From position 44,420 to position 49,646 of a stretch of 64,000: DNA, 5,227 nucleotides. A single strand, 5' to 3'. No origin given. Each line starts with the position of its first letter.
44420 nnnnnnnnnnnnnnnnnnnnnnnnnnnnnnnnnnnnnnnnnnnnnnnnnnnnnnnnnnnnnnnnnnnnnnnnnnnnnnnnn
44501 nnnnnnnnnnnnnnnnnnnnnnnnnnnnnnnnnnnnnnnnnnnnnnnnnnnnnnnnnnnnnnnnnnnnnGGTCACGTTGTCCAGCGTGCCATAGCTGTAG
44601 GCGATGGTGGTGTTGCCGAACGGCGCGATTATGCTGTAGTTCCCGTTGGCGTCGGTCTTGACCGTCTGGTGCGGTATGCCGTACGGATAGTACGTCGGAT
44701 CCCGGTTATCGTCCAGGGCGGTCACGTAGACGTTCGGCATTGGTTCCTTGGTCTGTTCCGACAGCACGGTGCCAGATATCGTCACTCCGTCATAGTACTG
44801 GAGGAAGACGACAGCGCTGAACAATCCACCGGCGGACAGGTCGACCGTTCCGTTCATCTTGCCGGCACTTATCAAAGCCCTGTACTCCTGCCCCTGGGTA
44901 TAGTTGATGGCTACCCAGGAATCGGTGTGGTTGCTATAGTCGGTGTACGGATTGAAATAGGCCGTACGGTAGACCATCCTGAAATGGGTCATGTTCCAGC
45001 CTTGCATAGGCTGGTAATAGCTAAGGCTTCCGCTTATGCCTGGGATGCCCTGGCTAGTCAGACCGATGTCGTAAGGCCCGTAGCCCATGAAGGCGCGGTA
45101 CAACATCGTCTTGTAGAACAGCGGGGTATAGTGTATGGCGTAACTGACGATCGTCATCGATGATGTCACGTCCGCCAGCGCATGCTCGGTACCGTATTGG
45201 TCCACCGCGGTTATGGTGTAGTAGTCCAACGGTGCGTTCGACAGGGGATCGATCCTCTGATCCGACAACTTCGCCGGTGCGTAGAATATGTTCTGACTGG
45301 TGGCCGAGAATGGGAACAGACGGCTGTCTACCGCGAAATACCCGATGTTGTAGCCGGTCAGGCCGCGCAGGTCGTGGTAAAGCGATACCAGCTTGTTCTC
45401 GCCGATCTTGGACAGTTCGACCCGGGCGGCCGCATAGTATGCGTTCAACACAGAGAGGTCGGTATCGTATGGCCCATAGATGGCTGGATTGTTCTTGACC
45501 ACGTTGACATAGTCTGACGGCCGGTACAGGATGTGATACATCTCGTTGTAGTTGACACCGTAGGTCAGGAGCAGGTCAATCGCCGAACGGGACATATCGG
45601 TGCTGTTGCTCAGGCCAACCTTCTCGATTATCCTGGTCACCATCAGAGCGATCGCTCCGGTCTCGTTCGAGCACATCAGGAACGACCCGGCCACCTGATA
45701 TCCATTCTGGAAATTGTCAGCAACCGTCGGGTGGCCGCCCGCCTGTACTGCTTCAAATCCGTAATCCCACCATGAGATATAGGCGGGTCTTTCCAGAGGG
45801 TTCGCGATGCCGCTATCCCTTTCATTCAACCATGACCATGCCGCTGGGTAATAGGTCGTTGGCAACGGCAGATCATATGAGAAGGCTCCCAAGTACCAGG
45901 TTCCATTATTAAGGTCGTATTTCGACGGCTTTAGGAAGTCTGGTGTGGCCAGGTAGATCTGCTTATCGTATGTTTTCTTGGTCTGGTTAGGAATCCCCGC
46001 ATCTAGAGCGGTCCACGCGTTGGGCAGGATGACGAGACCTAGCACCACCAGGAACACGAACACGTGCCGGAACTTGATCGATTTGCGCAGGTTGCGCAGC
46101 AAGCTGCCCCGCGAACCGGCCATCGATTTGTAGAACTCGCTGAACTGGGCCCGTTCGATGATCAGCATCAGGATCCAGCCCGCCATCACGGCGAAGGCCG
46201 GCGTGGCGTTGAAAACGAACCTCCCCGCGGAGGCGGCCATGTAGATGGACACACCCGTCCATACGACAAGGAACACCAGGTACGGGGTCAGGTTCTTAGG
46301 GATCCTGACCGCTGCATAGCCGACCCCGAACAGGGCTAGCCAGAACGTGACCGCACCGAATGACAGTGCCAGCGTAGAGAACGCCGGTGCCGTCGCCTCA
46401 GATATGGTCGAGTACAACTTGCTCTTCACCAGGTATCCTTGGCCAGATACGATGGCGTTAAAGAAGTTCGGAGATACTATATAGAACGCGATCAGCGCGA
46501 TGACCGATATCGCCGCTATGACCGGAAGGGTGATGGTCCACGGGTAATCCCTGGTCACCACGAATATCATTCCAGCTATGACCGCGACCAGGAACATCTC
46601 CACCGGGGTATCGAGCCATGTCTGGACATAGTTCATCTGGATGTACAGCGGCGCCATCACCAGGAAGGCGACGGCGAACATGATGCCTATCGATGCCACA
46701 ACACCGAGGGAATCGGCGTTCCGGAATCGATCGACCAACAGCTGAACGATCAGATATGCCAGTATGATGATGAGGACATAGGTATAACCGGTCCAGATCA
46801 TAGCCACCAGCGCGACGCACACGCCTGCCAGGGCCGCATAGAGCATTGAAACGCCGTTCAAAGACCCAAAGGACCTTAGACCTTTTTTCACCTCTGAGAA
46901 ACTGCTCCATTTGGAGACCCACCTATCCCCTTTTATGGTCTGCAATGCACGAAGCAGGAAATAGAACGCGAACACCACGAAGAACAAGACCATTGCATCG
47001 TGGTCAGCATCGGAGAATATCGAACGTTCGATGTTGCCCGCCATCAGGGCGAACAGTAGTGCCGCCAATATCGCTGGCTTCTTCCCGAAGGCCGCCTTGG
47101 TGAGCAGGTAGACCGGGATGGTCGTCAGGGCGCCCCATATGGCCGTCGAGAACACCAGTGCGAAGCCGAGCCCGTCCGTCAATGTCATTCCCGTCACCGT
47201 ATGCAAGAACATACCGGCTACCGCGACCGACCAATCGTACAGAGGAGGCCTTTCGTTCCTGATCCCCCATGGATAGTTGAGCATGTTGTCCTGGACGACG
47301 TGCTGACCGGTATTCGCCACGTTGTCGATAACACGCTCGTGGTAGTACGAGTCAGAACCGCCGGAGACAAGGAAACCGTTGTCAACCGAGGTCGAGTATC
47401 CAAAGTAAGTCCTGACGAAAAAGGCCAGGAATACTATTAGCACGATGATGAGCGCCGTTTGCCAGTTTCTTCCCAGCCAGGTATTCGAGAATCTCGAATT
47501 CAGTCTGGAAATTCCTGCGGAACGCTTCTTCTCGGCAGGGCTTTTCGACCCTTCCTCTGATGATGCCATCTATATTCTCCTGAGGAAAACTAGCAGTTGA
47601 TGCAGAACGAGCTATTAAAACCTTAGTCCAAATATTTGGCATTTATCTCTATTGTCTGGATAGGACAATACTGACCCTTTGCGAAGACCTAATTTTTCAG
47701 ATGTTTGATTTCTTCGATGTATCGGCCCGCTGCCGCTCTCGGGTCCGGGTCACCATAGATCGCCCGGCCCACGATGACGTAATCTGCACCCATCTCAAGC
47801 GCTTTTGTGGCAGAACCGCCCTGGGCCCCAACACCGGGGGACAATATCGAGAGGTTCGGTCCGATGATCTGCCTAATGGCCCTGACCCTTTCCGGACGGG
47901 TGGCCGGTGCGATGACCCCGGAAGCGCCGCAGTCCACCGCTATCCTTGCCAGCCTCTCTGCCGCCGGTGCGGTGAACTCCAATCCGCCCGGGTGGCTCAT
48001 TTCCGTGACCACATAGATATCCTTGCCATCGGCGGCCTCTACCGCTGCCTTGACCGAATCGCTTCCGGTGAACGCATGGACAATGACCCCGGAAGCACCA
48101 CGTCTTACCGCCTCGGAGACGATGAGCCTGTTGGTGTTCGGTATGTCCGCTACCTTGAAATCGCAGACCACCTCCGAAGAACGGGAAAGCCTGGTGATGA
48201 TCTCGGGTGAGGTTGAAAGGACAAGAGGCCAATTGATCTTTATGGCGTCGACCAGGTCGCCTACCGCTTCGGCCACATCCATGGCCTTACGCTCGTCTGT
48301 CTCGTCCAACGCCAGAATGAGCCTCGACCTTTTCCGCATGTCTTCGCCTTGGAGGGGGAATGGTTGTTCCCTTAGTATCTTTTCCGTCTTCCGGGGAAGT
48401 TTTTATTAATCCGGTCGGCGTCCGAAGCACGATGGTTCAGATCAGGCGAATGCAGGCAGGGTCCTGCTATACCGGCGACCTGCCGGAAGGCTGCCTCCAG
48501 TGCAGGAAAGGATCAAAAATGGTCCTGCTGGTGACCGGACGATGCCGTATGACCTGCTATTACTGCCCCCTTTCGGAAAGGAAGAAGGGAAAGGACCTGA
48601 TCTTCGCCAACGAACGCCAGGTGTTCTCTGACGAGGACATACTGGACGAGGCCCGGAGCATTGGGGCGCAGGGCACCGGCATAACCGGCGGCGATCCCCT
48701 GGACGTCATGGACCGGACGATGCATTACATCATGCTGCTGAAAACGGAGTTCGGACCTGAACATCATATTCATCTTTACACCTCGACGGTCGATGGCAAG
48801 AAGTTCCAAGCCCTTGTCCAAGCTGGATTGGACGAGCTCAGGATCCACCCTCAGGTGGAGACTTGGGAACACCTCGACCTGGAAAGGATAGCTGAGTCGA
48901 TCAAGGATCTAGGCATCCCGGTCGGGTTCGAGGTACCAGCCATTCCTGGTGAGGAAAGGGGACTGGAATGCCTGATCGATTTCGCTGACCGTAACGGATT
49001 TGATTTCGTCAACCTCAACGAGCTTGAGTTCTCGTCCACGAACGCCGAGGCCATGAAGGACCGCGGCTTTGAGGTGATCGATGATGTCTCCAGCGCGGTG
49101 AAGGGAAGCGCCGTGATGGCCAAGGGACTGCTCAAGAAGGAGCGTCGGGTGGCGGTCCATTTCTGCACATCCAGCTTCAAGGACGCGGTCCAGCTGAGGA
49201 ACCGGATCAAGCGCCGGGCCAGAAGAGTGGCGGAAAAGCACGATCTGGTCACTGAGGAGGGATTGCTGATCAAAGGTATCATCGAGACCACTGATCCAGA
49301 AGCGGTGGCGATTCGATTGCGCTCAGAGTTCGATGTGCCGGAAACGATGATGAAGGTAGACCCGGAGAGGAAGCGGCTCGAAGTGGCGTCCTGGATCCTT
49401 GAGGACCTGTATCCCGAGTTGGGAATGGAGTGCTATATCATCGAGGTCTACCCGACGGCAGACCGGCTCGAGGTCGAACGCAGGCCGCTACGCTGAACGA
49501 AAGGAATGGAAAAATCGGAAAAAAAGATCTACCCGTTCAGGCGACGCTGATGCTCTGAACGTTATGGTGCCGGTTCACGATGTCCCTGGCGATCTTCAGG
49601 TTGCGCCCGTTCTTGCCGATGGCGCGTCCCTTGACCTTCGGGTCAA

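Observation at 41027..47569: Oligosaccharyltransferase AglB fused to a ~1,250-aa adhesin-like stalk that ends in a second membrane anchor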

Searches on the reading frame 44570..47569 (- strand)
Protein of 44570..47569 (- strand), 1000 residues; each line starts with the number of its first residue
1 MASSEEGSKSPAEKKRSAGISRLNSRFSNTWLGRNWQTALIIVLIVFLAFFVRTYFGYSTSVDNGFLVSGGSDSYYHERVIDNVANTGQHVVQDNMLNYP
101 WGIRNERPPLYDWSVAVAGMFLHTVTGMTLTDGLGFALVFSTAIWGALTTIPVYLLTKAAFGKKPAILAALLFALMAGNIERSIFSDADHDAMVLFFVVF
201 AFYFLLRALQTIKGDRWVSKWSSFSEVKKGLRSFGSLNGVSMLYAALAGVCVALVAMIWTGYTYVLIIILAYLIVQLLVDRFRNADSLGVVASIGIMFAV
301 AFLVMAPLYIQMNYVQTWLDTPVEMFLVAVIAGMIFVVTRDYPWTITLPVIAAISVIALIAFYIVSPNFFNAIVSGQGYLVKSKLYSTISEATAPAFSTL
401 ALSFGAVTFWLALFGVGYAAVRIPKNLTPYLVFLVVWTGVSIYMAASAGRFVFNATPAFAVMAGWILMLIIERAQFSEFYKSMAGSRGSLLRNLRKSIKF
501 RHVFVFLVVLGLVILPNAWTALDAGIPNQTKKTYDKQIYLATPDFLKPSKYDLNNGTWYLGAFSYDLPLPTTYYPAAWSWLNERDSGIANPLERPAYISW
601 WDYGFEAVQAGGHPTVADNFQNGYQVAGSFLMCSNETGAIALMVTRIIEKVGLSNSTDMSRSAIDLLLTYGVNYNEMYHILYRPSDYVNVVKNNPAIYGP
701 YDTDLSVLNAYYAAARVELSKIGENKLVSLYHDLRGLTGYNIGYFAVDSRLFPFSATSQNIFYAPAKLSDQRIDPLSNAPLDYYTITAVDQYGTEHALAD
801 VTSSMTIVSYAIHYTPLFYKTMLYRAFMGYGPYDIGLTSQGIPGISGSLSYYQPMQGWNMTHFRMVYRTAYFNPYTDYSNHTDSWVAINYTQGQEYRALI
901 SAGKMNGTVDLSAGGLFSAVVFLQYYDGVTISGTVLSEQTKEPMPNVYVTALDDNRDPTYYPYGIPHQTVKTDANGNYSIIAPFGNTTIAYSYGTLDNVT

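Call 30: search_solved_structures(query=window:44570-47569:-, max_evalue=0.01, show_alignments=1)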
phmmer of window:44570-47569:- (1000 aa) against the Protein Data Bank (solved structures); distinct sequences matched with E-value up to 0.01: 6.
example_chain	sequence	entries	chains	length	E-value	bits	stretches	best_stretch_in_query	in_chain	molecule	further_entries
3waj_A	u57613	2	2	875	7e-18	67.4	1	29-624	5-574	Transmembrane oligosaccharyl transferase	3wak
5gmy_A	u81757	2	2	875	9.6e-18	66.9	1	29-624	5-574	Transmembrane oligosaccharyl transferase, putative | Dolichyl-phosphooligosaccharide-protein glycotransferase 3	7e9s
3vgp_A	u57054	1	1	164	1.1e-05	27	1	578-652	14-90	Transmembrane oligosaccharyl transferase, putative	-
6s7t_A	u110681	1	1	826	0.00077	20.9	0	592-649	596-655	Dolichyl-diphosphooligosaccharide--protein glycosyltransferase subunit STT3B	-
3vu0_A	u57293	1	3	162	0.002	19.5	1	577-648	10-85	Putative uncharacterized protein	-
8i9p_Lh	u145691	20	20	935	0.0022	19.4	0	109-211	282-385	dolichyl-diphosphooligosaccharide--protein glycotransferase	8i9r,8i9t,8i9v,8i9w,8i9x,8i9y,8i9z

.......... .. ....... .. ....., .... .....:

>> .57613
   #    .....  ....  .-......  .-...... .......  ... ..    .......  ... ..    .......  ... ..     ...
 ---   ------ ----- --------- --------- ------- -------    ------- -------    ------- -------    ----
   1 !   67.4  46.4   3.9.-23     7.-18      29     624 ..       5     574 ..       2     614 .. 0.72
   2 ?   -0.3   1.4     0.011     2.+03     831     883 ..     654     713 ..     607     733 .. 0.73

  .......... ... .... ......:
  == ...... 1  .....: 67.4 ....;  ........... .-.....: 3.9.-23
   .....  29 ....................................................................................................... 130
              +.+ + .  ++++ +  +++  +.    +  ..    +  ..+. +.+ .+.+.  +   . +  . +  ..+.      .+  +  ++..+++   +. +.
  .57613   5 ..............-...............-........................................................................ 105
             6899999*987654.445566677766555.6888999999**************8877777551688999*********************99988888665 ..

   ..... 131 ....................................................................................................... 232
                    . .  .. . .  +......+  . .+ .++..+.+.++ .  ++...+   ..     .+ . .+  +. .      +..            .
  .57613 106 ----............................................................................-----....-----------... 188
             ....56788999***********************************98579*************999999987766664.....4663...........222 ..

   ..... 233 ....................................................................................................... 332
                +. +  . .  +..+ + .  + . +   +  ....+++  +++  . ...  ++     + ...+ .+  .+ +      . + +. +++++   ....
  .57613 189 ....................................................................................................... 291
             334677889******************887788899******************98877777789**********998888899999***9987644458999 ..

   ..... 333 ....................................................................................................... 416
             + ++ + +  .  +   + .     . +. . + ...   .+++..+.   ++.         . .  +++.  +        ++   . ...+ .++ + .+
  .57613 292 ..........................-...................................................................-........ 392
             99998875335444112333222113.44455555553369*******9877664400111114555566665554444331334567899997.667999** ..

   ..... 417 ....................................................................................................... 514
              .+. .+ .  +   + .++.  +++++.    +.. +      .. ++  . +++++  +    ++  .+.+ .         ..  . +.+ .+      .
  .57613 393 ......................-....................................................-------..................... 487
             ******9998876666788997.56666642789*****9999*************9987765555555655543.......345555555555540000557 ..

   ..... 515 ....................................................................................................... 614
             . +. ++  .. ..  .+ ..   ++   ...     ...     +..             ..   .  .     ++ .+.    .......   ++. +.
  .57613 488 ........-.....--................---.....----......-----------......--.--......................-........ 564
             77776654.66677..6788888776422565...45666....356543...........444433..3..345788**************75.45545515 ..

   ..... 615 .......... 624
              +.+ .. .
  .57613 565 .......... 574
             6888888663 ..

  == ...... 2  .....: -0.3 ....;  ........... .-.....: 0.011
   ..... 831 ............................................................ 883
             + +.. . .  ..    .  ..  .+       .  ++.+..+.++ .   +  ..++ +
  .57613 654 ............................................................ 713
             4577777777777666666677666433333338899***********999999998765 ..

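Call 71: predict_structure(alignment_id=A4)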
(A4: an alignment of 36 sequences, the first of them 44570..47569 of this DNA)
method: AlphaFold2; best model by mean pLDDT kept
length: 1000 residues; sequences in the alignment: 36
mean_pLDDT: 85.4   pTM: 0.83
mean pLDDT of the five models: 85.4, 84.3, 81.4, 79.4, 77.2
residues with pLDDT >= 90: 493; 70-90: 400; 50-70: 69; < 50: 38
segments of 3 or more residues with pLDDT < 50: 1-24, 376-382, 956-959
pLDDT, mean of each block of 10 residues (from residue 1): 27 35 54 81 95 91 87 87 92 89 86 95 95 93 95 95 93 93 89 96 96 85 88 91 97 93 87 89 85 95 91 76 82 85 78 76 72 52 65 79 88 87 76 91 85 92 92 75 63 71 84 88 88 84 80 63 83 90 92 90 81 79 77 93 94 91 96 96 94 93 91 96 94 95 91 74 84 87 92 92 89 92 93 91 92 89 92 92 90 91 94 90 91 91 92 60 77 93 82 80
secondary structure, 60 per line:
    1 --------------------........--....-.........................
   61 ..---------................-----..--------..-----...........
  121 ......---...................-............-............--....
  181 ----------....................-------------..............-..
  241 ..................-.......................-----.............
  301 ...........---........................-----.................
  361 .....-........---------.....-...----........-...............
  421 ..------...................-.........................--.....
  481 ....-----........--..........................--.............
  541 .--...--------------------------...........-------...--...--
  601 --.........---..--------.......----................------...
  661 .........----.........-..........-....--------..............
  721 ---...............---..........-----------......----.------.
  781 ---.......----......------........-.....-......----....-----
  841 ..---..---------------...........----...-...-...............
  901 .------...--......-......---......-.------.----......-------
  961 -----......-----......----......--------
elements in order (helices of 4 or more, strands of 3 or more residues): H21-28 H31-34 H36-62 H72-87 H110-126 H130-148 H150-161 H163-174 H177-180 H191-210 H224-237 H239-258 H260-282 H288-311 H315-338 H344-365 H367-374 H384-388 H397-404 H406-422 H429-447 H449-473 H476-484 H490-497 H500-525 H528-541 H573-583 E596-598 H603-611 H625-631 H636-651 H658-669 H674-682 H684-693 H695-698 H707-720 H724-738 E742-748 H763-768 E784-790 E795-797 E807-814 H816-820 H822-827 H832-835 E863-873 E886-889 H890-901 E908-910 H913-918 E920-925 E929-934 E948-953 E966-971 E977-982 E987-992

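Call 74: fold_search(model_id=the predicted structure, library=pdb)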
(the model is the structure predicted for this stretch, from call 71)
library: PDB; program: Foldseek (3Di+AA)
matches with E <= 10: 263; with E <= 0.001: 27
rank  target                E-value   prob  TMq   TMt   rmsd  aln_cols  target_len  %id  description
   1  7e9s_A                5.1e-26  1.00  0.58  0.66  12.3      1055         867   17  Archaeal oligosaccharyltransferase AglB from Archaeoglobus fulgidus in complex with an inhibitory peptide and a dolich (released 2021-09-08)
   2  3wak                  2.2e-24  1.00  0.57  0.65  12.4      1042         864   18  Crystal structure of the Archaeoglobus fulgidus oligosaccharyltransferase (O29867_ARCFU) in the apo form (released 2013-10-30)
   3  5gmy_A                1.0e-23  1.00  0.55  0.64  12.3      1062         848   17  Crystal structure of the Archaeoglobus fulgidus oligosaccharyltransferase (O29867_ARCFU) tethered with an acceptor pep (released 2017-02-01)
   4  3waj                  1.7e-21  1.00  0.50  0.62  13.7      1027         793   17  Crystal structure of the Archaeoglobus fulgidus oligosaccharyltransferase (O29867_ARCFU) complex with Zn and sulfate (released 2013-10-30)
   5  9n9j_I                1.3e-18  1.00  0.48  0.66   8.9       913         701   14  Structure of a GRP94 folding intermediate engaged with a CCDC134- and FKBP11-bound secretory translocon (released 2025-11-19)
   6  8b6l_I                2.3e-17  1.00  0.50  0.71   7.9       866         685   14  Subtomogram average of the human Sec61-TRAP-OSTA-translocon (released 2022-12-07)
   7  6s7o_A                1.6e-16  1.00  0.47  0.69   9.1       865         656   13  Cryo-EM structure of human oligosaccharyltransferase complex OST-A (released 2019-12-18)
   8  6s7t_A                2.2e-16  1.00  0.50  0.69   7.7       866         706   14  Cryo-EM structure of human oligosaccharyltransferase complex OST-B (released 2019-12-18)
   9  8pn9_A                2.7e-16  1.00  0.47  0.68   9.3       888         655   13  Structure of human oligosaccharyltransferase OST-A complex bound to NGI-1 (released 2024-05-08)
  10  8agc_A                7.9e-16  1.00  0.50  0.69   8.1       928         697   14  Structure of yeast oligosaccharylransferase complex with lipid-linked oligosaccharide and non-acceptor peptide bound (released 2022-12-07)
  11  8age_A                7.9e-15  1.00  0.45  0.66  10.1       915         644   14  Structure of yeast oligosaccharylransferase complex with acceptor peptide bound (released 2022-12-07)
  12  7oci_F                1.5e-14  1.00  0.45  0.67  10.4       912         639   14  Cryo-EM structure of yeast Ost6p containing oligosaccharyltransferase complex (released 2022-02-16)
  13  8agb_A                2.8e-14  1.00  0.42  0.63  12.3       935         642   14  Structure of yeast oligosaccharylransferase complex with lipid-linked oligosaccharide bound (released 2022-12-07)
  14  6ezn_F                3.8e-14  1.00  0.45  0.67  12.2       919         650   14  Cryo-EM structure of the yeast oligosaccharyltransferase (OST) complex (released 2018-01-17)
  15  6ftg_5                1.3e-13  1.00  0.40  0.59   8.0       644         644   17  Subtomogram average of OST-containing ribosome-translocon complexes from canine rough microsomal membranes (released 2018-03-21)
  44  3vu0_C                7.7e-01  0.75  0.06  0.38  12.8       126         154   22  Crystal structure of the C-terminal globular domain of oligosaccharyltransferase (AfAglB-S2, AF_0040, O30195_ARCFU) fr (released 2013-01-23)
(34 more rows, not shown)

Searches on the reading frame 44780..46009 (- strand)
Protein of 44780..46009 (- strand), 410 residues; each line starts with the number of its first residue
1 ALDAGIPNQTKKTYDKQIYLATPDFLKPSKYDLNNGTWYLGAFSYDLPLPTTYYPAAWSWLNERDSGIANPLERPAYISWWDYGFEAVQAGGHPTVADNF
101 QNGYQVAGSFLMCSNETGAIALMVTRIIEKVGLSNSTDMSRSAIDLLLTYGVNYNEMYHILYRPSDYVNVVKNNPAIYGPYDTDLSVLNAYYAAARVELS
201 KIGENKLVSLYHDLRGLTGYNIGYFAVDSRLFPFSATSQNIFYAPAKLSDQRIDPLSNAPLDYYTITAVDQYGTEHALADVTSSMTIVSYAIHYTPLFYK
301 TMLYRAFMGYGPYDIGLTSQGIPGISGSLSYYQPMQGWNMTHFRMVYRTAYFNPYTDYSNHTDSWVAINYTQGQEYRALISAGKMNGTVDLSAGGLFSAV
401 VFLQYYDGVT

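Call 58: search_protein_families(library=pfam, proteins=[window:44780-46009:-], max_evalue=0.05)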
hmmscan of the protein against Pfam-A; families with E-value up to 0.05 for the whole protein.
window:44780-46009:- (410 aa): 0 families

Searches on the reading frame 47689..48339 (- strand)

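Call 10: search_protein_families(library=pfam, proteins=[window:47689-48339:-], max_evalue=0.001)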
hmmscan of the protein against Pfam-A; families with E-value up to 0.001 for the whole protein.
window:47689-48339:- (216 aa): 1 family
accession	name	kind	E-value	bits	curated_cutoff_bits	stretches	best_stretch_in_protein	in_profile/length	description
PF00215.30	OMPdecase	-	5.8e-47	160.9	27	1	5-207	1-221/221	Orotidine 5'-phosphate decarboxylase / HUMPS family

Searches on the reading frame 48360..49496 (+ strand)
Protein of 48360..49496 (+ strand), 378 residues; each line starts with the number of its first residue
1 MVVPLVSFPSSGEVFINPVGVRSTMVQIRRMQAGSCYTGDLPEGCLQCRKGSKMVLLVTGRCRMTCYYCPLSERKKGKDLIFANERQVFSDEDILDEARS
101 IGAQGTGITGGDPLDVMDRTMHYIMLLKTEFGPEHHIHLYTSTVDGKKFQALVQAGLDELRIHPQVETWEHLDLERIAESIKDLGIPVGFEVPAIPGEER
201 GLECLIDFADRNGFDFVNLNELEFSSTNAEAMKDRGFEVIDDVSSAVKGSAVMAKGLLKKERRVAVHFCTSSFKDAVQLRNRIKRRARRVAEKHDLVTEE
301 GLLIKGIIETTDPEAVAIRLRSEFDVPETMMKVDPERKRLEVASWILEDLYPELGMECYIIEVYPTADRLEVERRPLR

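Call 10: search_protein_families(library=pfam, proteins=[window:48360-49496:+], max_evalue=0.001)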
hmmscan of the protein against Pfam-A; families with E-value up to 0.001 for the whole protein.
window:48360-49496:+ (378 aa): 2 families
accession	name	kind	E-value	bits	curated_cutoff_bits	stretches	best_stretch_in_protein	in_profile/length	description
PF04055.27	Radical_SAM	-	1.7e-11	45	29.5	1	58-173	3-118/166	Radical SAM superfamily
PF13353.11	Fer4_12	-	0.00086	20.1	22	0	51-143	5-92/137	4Fe-4S single cluster domain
